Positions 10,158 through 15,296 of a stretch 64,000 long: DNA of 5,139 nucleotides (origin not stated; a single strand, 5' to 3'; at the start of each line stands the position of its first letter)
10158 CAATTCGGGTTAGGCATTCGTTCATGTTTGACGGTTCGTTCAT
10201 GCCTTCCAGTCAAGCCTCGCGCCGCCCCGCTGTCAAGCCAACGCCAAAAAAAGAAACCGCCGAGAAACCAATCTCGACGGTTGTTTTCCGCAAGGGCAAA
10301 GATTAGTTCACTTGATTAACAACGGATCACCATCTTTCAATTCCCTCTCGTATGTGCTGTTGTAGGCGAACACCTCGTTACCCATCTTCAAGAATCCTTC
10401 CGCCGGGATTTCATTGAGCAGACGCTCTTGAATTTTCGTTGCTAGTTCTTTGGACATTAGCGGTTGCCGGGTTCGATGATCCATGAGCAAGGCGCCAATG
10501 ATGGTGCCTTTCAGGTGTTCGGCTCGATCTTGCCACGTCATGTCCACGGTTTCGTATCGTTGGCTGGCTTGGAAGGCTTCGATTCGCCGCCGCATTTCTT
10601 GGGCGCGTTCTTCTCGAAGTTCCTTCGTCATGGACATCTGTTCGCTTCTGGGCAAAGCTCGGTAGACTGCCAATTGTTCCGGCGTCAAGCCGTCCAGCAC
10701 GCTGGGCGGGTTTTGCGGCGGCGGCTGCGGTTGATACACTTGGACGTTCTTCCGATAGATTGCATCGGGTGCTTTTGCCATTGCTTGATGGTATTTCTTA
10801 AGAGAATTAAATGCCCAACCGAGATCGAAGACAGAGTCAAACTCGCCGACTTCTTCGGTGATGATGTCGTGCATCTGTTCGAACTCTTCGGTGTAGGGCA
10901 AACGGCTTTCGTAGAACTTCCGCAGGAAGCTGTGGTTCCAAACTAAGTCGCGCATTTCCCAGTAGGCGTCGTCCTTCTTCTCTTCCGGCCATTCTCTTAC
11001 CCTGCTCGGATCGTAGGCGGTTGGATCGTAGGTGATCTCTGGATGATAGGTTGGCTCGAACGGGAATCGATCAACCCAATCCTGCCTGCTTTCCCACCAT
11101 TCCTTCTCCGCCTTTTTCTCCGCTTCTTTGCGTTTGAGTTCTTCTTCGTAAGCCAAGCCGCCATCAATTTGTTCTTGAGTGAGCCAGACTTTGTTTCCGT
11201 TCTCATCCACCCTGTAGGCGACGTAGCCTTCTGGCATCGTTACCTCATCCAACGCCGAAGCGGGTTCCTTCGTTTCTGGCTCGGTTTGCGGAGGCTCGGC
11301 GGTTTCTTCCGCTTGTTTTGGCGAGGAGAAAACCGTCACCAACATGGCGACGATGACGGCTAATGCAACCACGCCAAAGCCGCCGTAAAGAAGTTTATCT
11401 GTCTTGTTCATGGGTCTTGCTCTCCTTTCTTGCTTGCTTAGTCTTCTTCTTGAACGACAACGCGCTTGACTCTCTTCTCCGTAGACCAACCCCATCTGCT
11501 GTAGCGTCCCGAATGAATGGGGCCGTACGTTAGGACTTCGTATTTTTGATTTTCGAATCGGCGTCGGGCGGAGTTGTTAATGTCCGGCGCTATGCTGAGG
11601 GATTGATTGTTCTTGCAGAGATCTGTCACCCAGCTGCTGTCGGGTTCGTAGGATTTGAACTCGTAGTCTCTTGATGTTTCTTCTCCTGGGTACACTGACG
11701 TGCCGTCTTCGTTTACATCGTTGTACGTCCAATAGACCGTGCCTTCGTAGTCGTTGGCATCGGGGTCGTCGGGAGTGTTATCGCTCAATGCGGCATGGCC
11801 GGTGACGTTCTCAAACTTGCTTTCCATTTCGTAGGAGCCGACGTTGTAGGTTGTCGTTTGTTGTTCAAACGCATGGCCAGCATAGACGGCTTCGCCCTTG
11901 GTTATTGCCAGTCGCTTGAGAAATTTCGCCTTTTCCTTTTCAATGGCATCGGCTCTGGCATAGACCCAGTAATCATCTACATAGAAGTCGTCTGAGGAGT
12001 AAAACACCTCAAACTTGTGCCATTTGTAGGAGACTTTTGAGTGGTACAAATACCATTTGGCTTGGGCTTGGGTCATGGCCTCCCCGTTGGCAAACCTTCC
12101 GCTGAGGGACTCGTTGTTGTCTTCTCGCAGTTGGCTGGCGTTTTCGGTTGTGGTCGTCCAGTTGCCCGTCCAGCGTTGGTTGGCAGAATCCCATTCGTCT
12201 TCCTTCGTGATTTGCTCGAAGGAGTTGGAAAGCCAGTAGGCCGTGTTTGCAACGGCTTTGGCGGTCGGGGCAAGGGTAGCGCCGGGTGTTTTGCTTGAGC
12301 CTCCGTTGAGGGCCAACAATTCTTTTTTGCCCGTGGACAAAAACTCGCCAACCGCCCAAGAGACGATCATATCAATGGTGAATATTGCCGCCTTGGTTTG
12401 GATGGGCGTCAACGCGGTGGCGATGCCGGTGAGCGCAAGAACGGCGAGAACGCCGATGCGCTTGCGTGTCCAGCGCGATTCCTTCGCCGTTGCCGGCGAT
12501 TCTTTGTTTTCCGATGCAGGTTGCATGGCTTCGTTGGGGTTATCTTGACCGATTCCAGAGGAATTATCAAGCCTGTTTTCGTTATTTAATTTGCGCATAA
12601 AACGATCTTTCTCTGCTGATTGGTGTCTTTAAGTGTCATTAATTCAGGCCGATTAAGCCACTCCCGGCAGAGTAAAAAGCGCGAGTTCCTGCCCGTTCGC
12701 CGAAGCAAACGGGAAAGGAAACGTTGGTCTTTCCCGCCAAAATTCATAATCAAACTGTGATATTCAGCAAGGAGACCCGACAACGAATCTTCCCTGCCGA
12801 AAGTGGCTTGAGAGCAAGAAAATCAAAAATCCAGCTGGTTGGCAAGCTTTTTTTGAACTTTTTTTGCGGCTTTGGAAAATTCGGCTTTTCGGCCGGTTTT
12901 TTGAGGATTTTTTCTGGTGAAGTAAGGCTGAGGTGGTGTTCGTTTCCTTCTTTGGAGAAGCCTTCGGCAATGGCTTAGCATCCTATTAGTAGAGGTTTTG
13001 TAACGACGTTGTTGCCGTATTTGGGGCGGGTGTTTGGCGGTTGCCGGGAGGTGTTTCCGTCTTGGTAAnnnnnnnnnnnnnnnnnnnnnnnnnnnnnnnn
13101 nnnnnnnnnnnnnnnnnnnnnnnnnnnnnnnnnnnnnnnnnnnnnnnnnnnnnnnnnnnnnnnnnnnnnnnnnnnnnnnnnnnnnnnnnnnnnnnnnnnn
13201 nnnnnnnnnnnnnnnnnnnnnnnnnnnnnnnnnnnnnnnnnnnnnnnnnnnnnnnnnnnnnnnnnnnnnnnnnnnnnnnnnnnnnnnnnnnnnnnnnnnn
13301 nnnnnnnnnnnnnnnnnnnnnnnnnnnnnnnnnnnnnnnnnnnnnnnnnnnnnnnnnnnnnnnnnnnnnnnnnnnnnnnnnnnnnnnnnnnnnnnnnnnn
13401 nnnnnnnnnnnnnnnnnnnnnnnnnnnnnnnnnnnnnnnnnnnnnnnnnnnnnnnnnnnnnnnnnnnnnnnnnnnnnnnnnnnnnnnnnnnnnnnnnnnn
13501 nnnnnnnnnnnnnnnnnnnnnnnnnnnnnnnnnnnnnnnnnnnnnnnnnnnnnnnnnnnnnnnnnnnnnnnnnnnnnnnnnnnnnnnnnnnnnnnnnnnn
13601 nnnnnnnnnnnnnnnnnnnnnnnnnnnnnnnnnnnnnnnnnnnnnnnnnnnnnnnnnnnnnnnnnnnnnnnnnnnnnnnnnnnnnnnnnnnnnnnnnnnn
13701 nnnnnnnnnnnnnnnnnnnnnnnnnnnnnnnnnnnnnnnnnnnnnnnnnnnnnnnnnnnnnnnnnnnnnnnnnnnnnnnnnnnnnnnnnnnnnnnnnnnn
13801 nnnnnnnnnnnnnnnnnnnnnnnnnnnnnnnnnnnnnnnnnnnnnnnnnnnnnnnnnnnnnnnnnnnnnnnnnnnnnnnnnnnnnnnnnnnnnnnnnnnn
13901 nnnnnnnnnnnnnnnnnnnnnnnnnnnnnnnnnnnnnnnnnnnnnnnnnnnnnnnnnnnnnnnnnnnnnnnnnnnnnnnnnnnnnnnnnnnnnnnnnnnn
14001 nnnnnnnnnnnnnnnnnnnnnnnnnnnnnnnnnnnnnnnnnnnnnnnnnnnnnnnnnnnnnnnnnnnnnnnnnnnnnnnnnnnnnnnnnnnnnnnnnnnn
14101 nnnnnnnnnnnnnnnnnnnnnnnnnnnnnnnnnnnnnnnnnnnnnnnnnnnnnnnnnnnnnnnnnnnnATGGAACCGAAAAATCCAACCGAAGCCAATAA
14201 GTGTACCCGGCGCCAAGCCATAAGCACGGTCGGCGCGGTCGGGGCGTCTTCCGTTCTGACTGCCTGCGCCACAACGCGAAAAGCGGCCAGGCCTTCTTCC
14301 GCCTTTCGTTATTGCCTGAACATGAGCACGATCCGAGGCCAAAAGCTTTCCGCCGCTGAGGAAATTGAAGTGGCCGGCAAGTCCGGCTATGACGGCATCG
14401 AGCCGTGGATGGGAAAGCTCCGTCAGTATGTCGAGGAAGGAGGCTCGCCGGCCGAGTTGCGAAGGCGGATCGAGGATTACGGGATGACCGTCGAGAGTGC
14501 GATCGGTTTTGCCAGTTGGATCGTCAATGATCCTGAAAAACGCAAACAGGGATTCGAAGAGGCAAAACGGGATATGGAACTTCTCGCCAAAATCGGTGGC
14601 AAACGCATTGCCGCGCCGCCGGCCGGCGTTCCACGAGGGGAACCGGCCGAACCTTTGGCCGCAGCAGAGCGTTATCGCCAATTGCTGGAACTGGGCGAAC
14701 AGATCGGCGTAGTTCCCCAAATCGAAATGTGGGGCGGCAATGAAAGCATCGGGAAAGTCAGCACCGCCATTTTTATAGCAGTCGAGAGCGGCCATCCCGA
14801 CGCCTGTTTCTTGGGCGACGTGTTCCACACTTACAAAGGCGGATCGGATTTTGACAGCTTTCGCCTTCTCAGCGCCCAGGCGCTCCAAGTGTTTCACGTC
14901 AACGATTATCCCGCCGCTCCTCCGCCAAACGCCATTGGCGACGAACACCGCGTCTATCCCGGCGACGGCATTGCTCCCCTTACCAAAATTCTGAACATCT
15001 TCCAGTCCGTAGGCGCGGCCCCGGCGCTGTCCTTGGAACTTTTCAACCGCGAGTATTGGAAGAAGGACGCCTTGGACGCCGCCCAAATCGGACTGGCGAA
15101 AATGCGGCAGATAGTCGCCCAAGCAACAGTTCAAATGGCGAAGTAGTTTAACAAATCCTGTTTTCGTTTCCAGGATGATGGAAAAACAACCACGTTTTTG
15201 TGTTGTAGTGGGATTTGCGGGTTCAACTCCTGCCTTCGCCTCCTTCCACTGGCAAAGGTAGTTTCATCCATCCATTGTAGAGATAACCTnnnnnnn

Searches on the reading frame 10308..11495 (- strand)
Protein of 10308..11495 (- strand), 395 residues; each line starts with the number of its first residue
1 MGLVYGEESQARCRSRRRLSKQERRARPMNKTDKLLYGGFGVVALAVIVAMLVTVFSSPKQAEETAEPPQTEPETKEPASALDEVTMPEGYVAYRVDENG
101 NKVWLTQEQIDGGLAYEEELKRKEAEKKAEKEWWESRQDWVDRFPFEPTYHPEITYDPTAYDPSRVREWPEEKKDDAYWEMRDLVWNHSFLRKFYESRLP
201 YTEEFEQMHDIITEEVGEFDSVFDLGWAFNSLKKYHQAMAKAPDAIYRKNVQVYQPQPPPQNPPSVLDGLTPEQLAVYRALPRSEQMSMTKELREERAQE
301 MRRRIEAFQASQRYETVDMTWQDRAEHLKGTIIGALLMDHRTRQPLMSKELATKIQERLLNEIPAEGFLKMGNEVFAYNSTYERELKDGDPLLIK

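Call 22: search_protein_families(library=pfam, max_evalue=0.001, proteins=[window:10308-11495:-])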
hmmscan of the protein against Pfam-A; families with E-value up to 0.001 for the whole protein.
window:10308-11495:- (395 aa): 0 families

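Call 80: search_protein_families(library=ncbifam, max_evalue=0.001, proteins=[window:10308-11495:-])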
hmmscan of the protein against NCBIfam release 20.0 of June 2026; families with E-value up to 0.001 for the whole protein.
window:10308-11495:- (395 aa): 1 family
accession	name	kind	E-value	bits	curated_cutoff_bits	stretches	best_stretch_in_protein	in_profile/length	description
NF038083.1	CU044_5270_fam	subfamily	7.7e-05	22.6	100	1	14-182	11-173/284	CU044_5270 family protein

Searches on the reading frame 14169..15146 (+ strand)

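Call 22: search_protein_families(library=pfam, max_evalue=0.001, proteins=[window:14169-15146:+])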
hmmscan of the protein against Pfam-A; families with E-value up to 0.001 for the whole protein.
window:14169-15146:+ (325 aa): 1 family
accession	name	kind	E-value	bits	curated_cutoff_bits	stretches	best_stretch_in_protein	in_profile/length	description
PF01261.30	AP_endonuc_2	-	2.7e-26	93.2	31.1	1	67-308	2-242/249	Xylose isomerase-like TIM barrel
